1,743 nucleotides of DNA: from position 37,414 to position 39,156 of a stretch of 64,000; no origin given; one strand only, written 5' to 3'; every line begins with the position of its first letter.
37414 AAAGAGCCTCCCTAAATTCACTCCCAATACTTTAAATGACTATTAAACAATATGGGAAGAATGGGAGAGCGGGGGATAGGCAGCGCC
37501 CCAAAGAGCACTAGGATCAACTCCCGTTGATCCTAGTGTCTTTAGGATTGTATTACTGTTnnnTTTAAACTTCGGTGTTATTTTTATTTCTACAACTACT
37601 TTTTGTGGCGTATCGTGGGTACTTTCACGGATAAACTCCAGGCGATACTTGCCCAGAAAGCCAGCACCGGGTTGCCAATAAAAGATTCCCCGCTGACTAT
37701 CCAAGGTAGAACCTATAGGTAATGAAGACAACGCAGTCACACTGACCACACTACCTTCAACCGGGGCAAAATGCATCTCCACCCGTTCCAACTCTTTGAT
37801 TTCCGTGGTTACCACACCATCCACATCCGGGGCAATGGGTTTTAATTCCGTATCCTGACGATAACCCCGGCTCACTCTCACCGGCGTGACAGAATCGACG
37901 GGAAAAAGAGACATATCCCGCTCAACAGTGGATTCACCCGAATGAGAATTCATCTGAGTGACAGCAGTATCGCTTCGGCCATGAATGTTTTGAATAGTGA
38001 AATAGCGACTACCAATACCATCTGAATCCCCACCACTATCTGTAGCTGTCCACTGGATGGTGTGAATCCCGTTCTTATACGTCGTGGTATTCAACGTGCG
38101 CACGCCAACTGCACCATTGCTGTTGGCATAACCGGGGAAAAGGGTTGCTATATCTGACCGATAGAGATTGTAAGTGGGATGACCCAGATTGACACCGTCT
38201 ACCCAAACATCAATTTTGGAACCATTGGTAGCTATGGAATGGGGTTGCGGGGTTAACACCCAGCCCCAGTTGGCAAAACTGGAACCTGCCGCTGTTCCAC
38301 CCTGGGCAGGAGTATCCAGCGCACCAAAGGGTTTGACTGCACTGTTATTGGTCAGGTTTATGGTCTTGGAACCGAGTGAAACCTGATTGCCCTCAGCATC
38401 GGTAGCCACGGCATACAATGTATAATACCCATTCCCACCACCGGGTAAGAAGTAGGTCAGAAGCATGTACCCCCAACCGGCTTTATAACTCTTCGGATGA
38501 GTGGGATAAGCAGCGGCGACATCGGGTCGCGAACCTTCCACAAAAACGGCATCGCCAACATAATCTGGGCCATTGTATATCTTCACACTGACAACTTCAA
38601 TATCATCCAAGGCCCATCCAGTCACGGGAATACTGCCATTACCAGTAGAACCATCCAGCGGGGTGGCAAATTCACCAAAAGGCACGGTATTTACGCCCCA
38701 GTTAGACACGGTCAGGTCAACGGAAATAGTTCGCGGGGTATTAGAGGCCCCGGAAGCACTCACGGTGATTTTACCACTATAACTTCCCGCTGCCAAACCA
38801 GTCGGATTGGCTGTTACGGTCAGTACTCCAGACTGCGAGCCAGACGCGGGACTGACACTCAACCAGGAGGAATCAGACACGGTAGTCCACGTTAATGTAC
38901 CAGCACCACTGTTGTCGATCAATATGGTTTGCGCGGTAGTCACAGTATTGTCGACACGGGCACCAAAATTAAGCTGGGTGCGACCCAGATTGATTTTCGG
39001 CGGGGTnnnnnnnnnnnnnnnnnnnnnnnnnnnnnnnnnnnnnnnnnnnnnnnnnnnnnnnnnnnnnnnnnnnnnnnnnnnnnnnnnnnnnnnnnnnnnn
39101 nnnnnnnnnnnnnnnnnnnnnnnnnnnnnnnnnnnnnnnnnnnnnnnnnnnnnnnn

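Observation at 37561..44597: Tandem secreted S8 serine protease and metzincin sharing a near-identical ~400-aa C-terminal module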

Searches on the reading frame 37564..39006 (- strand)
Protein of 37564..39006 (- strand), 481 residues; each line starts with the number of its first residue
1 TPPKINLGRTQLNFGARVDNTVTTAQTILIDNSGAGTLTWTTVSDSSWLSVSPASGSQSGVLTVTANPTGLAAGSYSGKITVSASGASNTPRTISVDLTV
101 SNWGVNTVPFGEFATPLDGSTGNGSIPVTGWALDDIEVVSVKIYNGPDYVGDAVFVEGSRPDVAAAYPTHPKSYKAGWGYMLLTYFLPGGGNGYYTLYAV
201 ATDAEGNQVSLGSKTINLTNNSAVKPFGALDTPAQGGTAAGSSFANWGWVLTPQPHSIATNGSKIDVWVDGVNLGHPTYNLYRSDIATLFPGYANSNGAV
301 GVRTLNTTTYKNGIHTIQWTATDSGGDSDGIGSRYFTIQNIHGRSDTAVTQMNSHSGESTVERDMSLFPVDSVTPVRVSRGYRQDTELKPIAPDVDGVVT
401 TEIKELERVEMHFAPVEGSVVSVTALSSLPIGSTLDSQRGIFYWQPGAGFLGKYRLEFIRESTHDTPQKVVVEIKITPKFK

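Call 48: find_homologous_proteins(query=window:37564-39006:-, max_evalue=1e-10)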
Query seq(481 aa) (481 aa): 2444 proteins with E <= 1e-10 among 8000 candidates; the best 120 are listed.
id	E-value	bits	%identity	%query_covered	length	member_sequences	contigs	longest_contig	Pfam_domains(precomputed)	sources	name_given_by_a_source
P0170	2.8e-211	721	57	70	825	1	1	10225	PF19190.7,PF17957.8,PF18962.8,PF13860.13,PF19077.7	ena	-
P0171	5.0e-207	707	53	100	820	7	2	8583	PF19190.7,PF17957.8,PF13004.14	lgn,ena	-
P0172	1.0e-199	682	51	100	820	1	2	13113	PF19190.7,PF17957.8,PF13004.14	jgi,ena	jgi:hypothetical protein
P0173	4.8e-196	670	54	70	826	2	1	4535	PF19190.7,PF17957.8,PF18962.8,PF13004.14,PF13860.13,PF22544.3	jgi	-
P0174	1.7e-182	626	51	70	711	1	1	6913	PF19190.7,PF17957.8,PF19077.7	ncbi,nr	ncbi:hypothetical protein JW906_14395, partial [bacterium]|nr:hypothetical protein [bacterium]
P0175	1.5e-179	616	51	70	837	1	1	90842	PF19190.7,PF17957.8,PF18962.8,PF13860.13,PF22544.3,PF19077.7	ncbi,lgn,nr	ncbi:T9SS type A sorting domain-containing protein [bacterium]|nr:T9SS type A sorting domain-contain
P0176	2.2e-179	615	55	70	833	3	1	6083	PF19190.7,PF17957.8,PF18962.8,PF13860.13,PF19077.7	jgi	-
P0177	7.4e-179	614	56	98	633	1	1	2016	PF19190.7,PF19077.7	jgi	jgi:hypothetical protein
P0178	1.0e-178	613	55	96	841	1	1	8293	PF19190.7,PF22076.3,PF22544.3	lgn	-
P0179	3.2e-174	598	48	74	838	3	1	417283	PF19190.7,PF17957.8,PF18962.8,PF13860.13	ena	-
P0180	3.1e-168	579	57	99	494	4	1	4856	PF19190.7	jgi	jgi:hypothetical protein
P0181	5.1e-168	578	52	99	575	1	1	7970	PF19190.7,PF22544.3,PF21223.4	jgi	jgi:hypothetical protein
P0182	3.7e-165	569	56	99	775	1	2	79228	PF19190.7,PF17957.8,PF00560.40,PF13855.13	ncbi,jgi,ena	-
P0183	1.0e-164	567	56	99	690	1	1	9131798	PF00932.26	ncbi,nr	ncbi:MAG: lamin tail domain-containing protein [Candidatus Aminicenantes bacterium]|nr:MAG: lamin ta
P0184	3.0e-164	566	55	100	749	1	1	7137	PF19190.7,PF17957.8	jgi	jgi:hypothetical protein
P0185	1.5e-163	563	56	100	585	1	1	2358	PF19190.7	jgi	-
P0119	1.5e-163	563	58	96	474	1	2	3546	PF19190.7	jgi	jgi:hypothetical protein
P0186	1.8e-163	563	57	99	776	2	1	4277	PF19190.7,PF17957.8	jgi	jgi:hypothetical protein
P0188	1.2e-162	560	49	99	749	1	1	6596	PF19190.7,PF22076.3,PF17957.8,PF22544.3,PF19077.7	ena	-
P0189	3.3e-162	559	55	99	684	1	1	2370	PF19190.7,PF00932.26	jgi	jgi:hypothetical protein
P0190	5.7e-162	558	56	99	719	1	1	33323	PF19190.7,PF17957.8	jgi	jgi:hypothetical protein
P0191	1.5e-161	557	52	99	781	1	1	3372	PF19190.7,PF00932.26,PF22544.3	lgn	-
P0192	6.5e-161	555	54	98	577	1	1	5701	PF19190.7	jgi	jgi:hypothetical protein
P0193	1.1e-160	554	53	99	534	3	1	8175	PF19190.7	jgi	jgi:hypothetical protein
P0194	1.4e-160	553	53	100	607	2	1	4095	PF19190.7,PF17957.8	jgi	jgi:hypothetical protein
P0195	1.7e-160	553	46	74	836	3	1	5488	PF19190.7,PF17957.8,PF18962.8,PF13860.13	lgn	-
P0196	2.5e-160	553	55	100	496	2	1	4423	PF19190.7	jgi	jgi:hypothetical protein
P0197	9.4e-160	551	52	100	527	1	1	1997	PF19190.7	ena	-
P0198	9.7e-160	551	54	99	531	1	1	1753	PF19190.7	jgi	jgi:hypothetical protein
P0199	1.2e-159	550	53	99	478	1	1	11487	PF19190.7,PF17957.8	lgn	-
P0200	1.4e-159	550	52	99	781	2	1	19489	PF19190.7,PF00932.26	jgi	jgi:hypothetical protein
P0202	1.1e-158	547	55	99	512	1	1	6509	PF19190.7,PF17957.8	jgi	jgi:hypothetical protein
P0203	1.8e-158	546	54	100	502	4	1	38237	PF19190.7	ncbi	-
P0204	2.6e-158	546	51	99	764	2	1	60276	PF19190.7,PF00932.26,PF22544.3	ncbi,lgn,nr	ncbi:MAG: lamin tail domain-containing protein [Candidatus Aminicenantes bacterium]|nr:lamin tail do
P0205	2.7e-158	546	51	99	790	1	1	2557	PF19190.7,PF00932.26,PF22544.3,PF19077.7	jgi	jgi:hypothetical protein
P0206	2.9e-158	546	55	100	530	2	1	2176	PF19190.7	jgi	jgi:hypothetical protein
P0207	3.1e-158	546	56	95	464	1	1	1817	PF19190.7,PF17957.8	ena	-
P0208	3.4e-158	546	52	99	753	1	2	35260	PF19190.7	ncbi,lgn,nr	ncbi:MAG: hypothetical protein GTO45_13880 [Candidatus Aminicenantes bacterium]|nr:hypothetical prot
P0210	5.0e-158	545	54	100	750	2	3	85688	PF19190.7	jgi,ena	-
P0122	8.2e-158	544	55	98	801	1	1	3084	PF12706.14,PF19190.7,PF00753.34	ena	-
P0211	1.0e-157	544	56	99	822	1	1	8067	PF19190.7,PF05572.20,PF17957.8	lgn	-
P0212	1.4e-157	544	50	100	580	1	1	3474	PF19190.7,PF13004.14,PF19077.7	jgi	jgi:hypothetical protein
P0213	2.0e-157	543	54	94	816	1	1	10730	PF19190.7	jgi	jgi:hypothetical protein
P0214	2.8e-157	543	50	71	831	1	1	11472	PF19190.7,PF17957.8,PF13860.13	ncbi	ncbi:Ig-like domain-containing protein [bacterium]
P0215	3.3e-157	542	54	100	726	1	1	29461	PF19190.7,PF23598.2,PF17957.8,PF00560.40,PF12799.14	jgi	jgi:hypothetical protein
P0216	6.4e-157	541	51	99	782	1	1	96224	PF19190.7,PF00932.26,PF22544.3,PF19077.7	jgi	jgi:hypothetical protein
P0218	1.0e-156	541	54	99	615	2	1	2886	PF19190.7,PF17957.8,PF10342.16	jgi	jgi:hypothetical protein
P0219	1.1e-156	541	53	99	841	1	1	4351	PF19190.7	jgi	jgi:flagellar hook assembly protein FlgD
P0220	1.2e-156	540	53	100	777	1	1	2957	PF19190.7,PF06739.18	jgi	jgi:hypothetical protein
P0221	1.5e-156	540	51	99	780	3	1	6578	PF19190.7,PF00932.26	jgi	-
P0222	1.7e-156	540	53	99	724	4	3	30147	PF19190.7,PF23598.2,PF00560.40,PF12799.14,PF13855.13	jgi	jgi:hypothetical protein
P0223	2.3e-156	540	53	100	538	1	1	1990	PF19190.7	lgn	-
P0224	4.6e-156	539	54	100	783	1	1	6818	PF19190.7,PF19077.7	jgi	jgi:hypothetical protein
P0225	6.9e-156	538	52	99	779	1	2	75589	PF19190.7,PF00932.26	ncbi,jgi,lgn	ncbi:MAG: lamin tail domain-containing protein [Candidatus Aminicenantes bacterium]|jgi:hypothetical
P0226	1.3e-155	537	53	99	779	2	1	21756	PF19190.7,PF17957.8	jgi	jgi:hypothetical protein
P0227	1.4e-155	537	53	99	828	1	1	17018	PF19190.7,PF16974.12,PF13385.14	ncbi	-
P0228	1.8e-155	537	50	99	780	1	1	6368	PF19190.7,PF00932.26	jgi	jgi:hypothetical protein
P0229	2.3e-155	536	50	99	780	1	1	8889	PF19190.7,PF00932.26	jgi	jgi:hypothetical protein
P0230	3.6e-155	536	54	99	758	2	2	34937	PF19190.7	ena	-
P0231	4.5e-155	535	53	100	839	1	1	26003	PF19190.7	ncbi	-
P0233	7.9e-155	534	54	100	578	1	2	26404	PF19190.7,PF17957.8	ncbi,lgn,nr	ncbi:MAG: hypothetical protein GTO45_24655 [Candidatus Aminicenantes bacterium]|nr:hypothetical prot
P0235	1.4e-154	534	50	99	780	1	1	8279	PF19190.7,PF00932.26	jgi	jgi:hypothetical protein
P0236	1.4e-154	534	51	99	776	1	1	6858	PF19190.7,PF00932.26,PF19077.7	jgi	jgi:hypothetical protein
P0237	1.5e-154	534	50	99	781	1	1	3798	PF19190.7,PF00932.26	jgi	jgi:hypothetical protein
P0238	2.2e-154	533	51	100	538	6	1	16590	PF19190.7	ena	-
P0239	2.6e-154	533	53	100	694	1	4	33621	PF19190.7,PF17957.8,PF10342.16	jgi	jgi:hypothetical protein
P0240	2.6e-154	533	51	99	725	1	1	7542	PF19190.7,PF23598.2,PF00560.40,PF12799.14,PF13855.13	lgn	-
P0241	2.7e-154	533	55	96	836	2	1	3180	PF19190.7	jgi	jgi:hypothetical protein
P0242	7.7e-154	531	50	99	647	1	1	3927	PF19190.7,PF19077.7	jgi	-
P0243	1.0e-153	531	53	99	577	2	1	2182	PF19190.7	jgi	jgi:hypothetical protein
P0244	1.3e-153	531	55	98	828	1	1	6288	PF19190.7,PF05572.20,PF17957.8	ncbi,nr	ncbi:MAG: hypothetical protein GY940_48115 [bacterium]|nr:hypothetical protein [bacterium]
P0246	1.6e-153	530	52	100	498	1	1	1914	PF19190.7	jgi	jgi:hypothetical protein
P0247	1.7e-153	530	52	100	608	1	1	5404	PF19190.7,PF13385.14,PF22544.3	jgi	jgi:hypothetical protein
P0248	2.6e-153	529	52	99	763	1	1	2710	PF19190.7,PF24595.2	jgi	jgi:hypothetical protein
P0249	2.8e-153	529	53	99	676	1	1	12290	PF19190.7,PF17957.8,PF10342.16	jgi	-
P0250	3.0e-153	529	52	99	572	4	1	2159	PF19190.7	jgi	jgi:hypothetical protein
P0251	3.5e-153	529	55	99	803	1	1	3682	PF19190.7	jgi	jgi:hypothetical protein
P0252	3.6e-153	529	54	99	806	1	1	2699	PF19190.7,PF17957.8,PF21471.4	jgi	jgi:hypothetical protein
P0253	3.6e-153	529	53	100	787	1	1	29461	PF19190.7,PF23598.2,PF17957.8,PF00560.40,PF12799.14,PF13855.13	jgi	jgi:Leucine-rich repeat (LRR) protein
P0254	5.3e-153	528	51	100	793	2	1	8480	PF19190.7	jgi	jgi:hypothetical protein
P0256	7.4e-153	528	47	70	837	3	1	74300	PF19190.7,PF17957.8,PF18962.8,PF12245.15,PF19077.7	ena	-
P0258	8.5e-153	528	52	99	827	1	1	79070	PF19190.7,PF05572.20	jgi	jgi:hypothetical protein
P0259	1.2e-152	527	51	98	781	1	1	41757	PF19190.7,PF00932.26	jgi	jgi:hypothetical protein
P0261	1.7e-152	527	52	99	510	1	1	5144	PF19190.7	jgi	jgi:hypothetical protein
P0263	2.3e-152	526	54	99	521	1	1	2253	PF19190.7,PF19077.7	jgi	jgi:hypothetical protein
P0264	2.4e-152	526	53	100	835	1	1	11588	PF19190.7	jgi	jgi:hypothetical protein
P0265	2.5e-152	526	52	99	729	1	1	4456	PF19190.7,PF17957.8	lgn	-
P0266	2.8e-152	526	53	99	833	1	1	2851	PF19190.7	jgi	jgi:hypothetical protein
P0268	4.3e-152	525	52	100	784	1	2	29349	PF19190.7,PF00932.26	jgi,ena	jgi:hypothetical protein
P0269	4.9e-152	525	54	99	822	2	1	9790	PF07646.22,PF13418.13,PF24681.2,PF13415.13,PF24981.2,PF01344.32,PF25210.2,PF19190.7,PF24996.1,PF13964.13,PF13854.13,PF25852.1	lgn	-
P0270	5.3e-152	525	53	99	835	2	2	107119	PF19190.7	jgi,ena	jgi:hypothetical protein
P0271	5.6e-152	525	53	94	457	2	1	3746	PF19190.7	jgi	jgi:hypothetical protein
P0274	8.3e-152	525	51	99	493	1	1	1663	PF19190.7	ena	-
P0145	8.7e-152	524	52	99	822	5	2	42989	PF19190.7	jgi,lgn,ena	jgi:hypothetical protein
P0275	8.9e-152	524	55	100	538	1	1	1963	PF19190.7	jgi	-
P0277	1.5e-151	524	54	95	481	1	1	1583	PF19190.7,PF17957.8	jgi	jgi:hypothetical protein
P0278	1.7e-151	523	53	98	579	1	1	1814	PF19190.7,PF22544.3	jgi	jgi:hypothetical protein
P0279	2.8e-151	523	53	99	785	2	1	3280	PF19190.7,PF06739.18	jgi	jgi:hypothetical protein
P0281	3.6e-151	522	50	99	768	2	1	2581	PF19190.7,PF00932.26,PF22544.3,PF19077.7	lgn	-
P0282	4.2e-151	522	52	98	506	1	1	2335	PF19190.7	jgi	jgi:hypothetical protein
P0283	4.4e-151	522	54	99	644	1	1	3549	PF19190.7,PF17957.8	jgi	jgi:hypothetical protein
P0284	4.6e-151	522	50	99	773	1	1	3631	PF19190.7,PF00932.26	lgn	-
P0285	5.7e-151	522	52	98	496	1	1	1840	PF19190.7,PF17957.8,PF19077.7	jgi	jgi:hypothetical protein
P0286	6.8e-151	522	52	99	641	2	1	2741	PF19190.7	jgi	jgi:hypothetical protein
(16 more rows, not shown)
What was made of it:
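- The same cassette is on more than 2,400 proteins with other passengers (call 48).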

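Call 49: search_protein_families(library=ncbifam, proteins=[P0170, P0175, P0179, P0256, P0171], max_evalue=0.001)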
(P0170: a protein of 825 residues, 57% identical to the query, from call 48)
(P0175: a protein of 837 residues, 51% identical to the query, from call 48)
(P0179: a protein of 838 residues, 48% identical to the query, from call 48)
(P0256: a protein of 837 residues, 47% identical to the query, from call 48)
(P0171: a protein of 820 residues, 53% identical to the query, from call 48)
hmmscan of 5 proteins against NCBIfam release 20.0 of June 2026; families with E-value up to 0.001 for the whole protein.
P0170 (825 aa): 6 families
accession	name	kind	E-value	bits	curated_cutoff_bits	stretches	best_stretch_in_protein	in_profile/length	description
NF047446.1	barrel_OmpL47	domain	1.8e-08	34.7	40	0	678-700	41-63/68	OmpL47-type beta-barrel domain-containing protein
TIGR04183.1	Por_Secre_tail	domain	4.2e-08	33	23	1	741-822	2-70/72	T9SS type A sorting domain-containing protein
NF033707.1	T9SS_sortase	equivalog_domain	5.6e-06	24.3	420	1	737-813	998-1078/1095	type IX secretion system sortase PorU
NF038113.1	T9SSA_dep_M36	equivalog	4.2e-05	21.9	885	1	737-823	792-868/869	T9SS-dependent M36 family metallopeptidase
NF005176.1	PRK06655.1-1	equivalog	6e-05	23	230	0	760-814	98-151/197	flagellar hook assembly protein FlgD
NF009452.0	PRK12812.1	equivalog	0.00017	20.9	258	0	672-705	171-204/289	flagellar basal body rod modification protein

P0175 (837 aa): 9 families
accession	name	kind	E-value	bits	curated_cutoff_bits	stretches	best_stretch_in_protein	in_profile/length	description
TIGR04183.1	Por_Secre_tail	domain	1.2e-09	38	23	1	752-834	1-70/72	T9SS type A sorting domain-containing protein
NF033707.1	T9SS_sortase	equivalog_domain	1.7e-09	35.9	420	1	752-824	1001-1077/1095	type IX secretion system sortase PorU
NF012200.0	choice_anch_D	domain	2.6e-08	34.4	45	1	26-92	13-89/108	choice-of-anchor D domain-containing protein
NF005176.1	PRK06655.1-1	equivalog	9.6e-08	32.2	230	1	768-823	94-148/197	flagellar hook assembly protein FlgD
NF038113.1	T9SSA_dep_M36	equivalog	8.2e-06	24.2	885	1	749-835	792-868/869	T9SS-dependent M36 family metallopeptidase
NF047446.1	barrel_OmpL47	domain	1.1e-05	25.8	40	1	334-363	38-67/68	OmpL47-type beta-barrel domain-containing protein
NF009276.0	PRK12633.1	equivalog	2.4e-05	24.2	383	1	769-821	127-178/234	flagellar basal body rod modification protein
NF009453.0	PRK12813.1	equivalog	5.8e-05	22.7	264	1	768-823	121-172/223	flagellar basal body rod modification protein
NF052323.1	T9SSA_dep_M6i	equivalog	0.00015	19.9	600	1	753-825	961-1027/1043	T9SS-dependent M6-like inactivated metalloprotease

P0179 (838 aa): 7 families
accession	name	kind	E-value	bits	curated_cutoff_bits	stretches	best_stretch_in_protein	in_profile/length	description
TIGR04183.1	Por_Secre_tail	domain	4.7e-09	36.1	23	1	755-835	2-70/72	T9SS type A sorting domain-containing protein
NF005176.1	PRK06655.1-1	equivalog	1.7e-08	34.6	230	1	770-826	94-150/197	flagellar hook assembly protein FlgD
NF038113.1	T9SSA_dep_M36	equivalog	1.5e-05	23.3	885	1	747-835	788-867/869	T9SS-dependent M36 family metallopeptidase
NF009276.0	PRK12633.1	equivalog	2.8e-05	24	383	0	770-825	126-181/234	flagellar basal body rod modification protein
NF033707.1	T9SS_sortase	equivalog_domain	3.3e-05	21.7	420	1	697-824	956-1076/1095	type IX secretion system sortase PorU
NF012200.0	choice_anch_D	domain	0.0001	22.7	45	0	51-97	33-79/108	choice-of-anchor D domain-containing protein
NF047446.1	barrel_OmpL47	domain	0.00028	21.3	40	0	328-373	23-68/68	OmpL47-type beta-barrel domain-containing protein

P0256 (837 aa): 5 families
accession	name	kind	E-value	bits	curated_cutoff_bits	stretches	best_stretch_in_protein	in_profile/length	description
TIGR04183.1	Por_Secre_tail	domain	5.8e-11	42.2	23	1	758-834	2-70/72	T9SS type A sorting domain-containing protein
NF033510.3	Ca_tandemer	repeat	2.4e-08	34.2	50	0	654-723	40-95/96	Ca2+-stabilized repeat-containing adhesin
NF047446.1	barrel_OmpL47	domain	3e-08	34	40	0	351-377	42-68/68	OmpL47-type beta-barrel domain-containing protein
NF038113.1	T9SSA_dep_M36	equivalog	5.6e-08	31.4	885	1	752-834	790-867/869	T9SS-dependent M36 family metallopeptidase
NF052323.1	T9SSA_dep_M6i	equivalog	1.5e-05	23.2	600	1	751-827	955-1029/1043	T9SS-dependent M6-like inactivated metalloprotease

P0171 (820 aa): 1 family
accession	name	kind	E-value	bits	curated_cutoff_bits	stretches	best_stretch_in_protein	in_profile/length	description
NF047446.1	barrel_OmpL47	domain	0.00021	21.7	40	0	654-681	41-68/68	OmpL47-type beta-barrel domain-containing protein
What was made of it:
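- Closest known: NCBIfam 'choice-of-anchor' domain families. Same: P0175 and P0179 also give sub-threshold choice_anch_D hits on the first BACON region (call 49).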

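Call 65: predict_structure(alignment_id=A3)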
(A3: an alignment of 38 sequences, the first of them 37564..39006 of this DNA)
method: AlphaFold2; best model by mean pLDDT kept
length: 481 residues; sequences in the alignment: 38
mean_pLDDT: 84.5   pTM: 0.77
mean pLDDT of the five models: 84.5, 83.0, 81.5, 81.2, 79.4
residues with pLDDT >= 90: 207; 70-90: 227; 50-70: 23; < 50: 24
segments of 3 or more residues with pLDDT < 50: 342-364
pLDDT, mean of each block of 10 residues (from residue 1): 82 87 82 83 96 89 91 95 93 95 84 93 86 93 94 86 90 90 84 94 92 92 79 79 90 89 90 90 88 89 87 78 87 77 39 32 61 90 72 93 88 79 79 83 86 92 80 90 56
secondary structure, 60 per line:
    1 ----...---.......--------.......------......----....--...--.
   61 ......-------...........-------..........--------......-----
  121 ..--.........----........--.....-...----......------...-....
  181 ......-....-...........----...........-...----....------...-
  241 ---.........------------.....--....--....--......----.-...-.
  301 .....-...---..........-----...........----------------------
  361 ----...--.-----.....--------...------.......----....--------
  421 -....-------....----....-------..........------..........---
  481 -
elements in order: E5-7 E11-17 E26-32 E39-44 E49-52 E55-57 E60-66 E74-84 E92-101 E110-115 E125-133 E138-145 E148-152 E154-156 H161-166 E177-183 H188-191 E193-203 E208-218 E227-230 E237-239 E244-252 E265-269 E272-275 E278-281 H284-289 E300-305 E313-322 E328-338 E376-380 E389-391 E398-404 E409-412 E422-425 E433-436 E441-444 E452-461 E468-477
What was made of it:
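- It does not explain the disordered linker that sets the tail apart (call 65).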
